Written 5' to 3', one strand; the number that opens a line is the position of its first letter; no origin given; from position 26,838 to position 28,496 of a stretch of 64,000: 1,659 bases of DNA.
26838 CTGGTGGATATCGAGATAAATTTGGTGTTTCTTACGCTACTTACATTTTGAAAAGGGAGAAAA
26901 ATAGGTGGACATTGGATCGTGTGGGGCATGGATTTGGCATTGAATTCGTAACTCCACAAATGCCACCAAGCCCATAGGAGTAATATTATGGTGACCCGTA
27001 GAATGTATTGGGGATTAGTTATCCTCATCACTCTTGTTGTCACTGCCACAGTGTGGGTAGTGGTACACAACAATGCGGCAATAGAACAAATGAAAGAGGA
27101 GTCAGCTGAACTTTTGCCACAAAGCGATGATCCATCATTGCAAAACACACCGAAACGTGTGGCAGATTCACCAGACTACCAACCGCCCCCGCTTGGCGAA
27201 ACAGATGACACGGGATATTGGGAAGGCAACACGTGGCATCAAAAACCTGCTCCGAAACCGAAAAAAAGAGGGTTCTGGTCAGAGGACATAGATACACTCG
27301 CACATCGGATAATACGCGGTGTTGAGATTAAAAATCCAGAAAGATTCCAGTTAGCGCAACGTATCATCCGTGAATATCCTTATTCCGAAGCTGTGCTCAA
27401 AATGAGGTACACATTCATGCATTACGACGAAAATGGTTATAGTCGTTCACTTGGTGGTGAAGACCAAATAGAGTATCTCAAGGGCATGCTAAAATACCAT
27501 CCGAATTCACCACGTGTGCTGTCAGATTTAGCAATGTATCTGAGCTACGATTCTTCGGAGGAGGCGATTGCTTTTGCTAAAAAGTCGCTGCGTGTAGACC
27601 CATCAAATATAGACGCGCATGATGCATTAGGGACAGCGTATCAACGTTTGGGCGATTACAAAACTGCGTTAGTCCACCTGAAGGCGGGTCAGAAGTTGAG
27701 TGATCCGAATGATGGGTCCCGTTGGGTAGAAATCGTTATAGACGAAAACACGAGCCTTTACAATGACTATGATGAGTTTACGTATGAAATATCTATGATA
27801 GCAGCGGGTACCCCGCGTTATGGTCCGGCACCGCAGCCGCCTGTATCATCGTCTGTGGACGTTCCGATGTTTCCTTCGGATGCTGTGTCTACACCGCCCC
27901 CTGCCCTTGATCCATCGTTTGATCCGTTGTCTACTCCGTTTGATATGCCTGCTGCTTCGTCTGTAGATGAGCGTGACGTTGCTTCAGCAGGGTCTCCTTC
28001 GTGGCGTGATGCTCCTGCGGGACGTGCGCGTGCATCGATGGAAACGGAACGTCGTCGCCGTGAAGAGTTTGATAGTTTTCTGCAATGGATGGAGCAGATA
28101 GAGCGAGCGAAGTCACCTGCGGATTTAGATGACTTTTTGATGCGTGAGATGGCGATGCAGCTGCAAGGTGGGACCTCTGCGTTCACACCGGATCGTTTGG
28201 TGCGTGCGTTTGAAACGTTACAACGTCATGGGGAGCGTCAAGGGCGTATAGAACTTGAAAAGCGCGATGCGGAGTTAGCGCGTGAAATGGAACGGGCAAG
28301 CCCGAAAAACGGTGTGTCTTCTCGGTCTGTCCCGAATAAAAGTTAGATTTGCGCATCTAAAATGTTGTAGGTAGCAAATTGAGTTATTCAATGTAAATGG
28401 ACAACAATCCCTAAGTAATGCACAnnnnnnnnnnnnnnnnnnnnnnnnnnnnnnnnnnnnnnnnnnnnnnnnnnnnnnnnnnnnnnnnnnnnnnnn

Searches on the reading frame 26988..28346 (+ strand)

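Call 61: search_protein_families(library=pfam, proteins=[window:26988-28346:+], max_evalue=0.00001)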
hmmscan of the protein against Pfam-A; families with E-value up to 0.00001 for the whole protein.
window:26988-28346:+ (452 aa): 1 family
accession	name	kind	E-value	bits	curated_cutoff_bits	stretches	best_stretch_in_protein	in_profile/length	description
PF13431.12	TPR_17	-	5.7e-07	29.8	24.4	0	197-228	2-33/34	Tetratricopeptide repeat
